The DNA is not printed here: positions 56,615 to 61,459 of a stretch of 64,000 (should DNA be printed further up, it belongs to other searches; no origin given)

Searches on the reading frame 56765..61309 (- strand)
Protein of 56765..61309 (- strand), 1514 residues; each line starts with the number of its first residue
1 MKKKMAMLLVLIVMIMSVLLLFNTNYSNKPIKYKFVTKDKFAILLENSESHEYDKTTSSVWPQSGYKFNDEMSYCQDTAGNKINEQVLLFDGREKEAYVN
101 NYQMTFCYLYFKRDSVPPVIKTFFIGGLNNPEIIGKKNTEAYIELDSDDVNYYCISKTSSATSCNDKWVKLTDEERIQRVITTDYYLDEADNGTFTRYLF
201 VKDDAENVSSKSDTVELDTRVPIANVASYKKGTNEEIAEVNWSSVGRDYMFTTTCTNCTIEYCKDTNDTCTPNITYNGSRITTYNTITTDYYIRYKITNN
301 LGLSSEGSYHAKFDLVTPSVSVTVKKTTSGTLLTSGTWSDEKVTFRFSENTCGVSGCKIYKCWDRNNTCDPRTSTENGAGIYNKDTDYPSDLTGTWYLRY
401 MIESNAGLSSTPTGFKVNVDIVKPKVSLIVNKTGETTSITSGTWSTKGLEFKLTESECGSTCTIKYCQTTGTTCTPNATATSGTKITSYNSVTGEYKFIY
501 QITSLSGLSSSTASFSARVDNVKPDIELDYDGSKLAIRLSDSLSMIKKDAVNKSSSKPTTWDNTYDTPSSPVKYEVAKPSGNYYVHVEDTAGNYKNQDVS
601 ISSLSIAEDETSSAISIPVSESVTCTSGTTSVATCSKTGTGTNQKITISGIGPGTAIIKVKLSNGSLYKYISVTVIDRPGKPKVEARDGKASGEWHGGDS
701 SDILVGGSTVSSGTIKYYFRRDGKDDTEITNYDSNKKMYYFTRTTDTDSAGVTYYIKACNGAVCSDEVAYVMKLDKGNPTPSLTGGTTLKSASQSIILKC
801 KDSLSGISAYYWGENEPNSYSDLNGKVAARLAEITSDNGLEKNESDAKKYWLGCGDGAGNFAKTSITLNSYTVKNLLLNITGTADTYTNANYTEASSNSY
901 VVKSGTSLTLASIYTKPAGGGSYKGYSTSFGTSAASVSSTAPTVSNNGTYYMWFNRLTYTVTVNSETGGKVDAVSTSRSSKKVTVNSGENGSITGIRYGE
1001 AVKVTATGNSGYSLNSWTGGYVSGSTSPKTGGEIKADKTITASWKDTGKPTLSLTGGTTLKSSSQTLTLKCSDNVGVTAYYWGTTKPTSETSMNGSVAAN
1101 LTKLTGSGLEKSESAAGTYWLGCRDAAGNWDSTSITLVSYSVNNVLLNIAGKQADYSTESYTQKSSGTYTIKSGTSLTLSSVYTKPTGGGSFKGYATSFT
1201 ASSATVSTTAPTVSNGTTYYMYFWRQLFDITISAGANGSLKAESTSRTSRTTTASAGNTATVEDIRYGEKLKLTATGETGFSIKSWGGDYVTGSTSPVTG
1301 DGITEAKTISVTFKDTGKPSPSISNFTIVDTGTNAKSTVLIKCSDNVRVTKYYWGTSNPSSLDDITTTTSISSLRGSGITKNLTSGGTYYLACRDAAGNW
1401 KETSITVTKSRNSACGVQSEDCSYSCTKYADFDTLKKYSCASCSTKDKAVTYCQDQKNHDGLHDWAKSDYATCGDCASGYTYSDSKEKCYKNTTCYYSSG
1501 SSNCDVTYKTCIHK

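Call 60: search_protein_families(library=pfam, proteins=[window:56765-61309:-], max_evalue=0.00001)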
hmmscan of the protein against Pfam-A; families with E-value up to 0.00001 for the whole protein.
window:56765-61309:- (1514 aa): 1 family
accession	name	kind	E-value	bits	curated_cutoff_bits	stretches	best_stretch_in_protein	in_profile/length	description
PF18998.6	Flg_new_2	-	6.8e-07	29.6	23.6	1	982-1046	2-71/73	Divergent InlB B-repeat domain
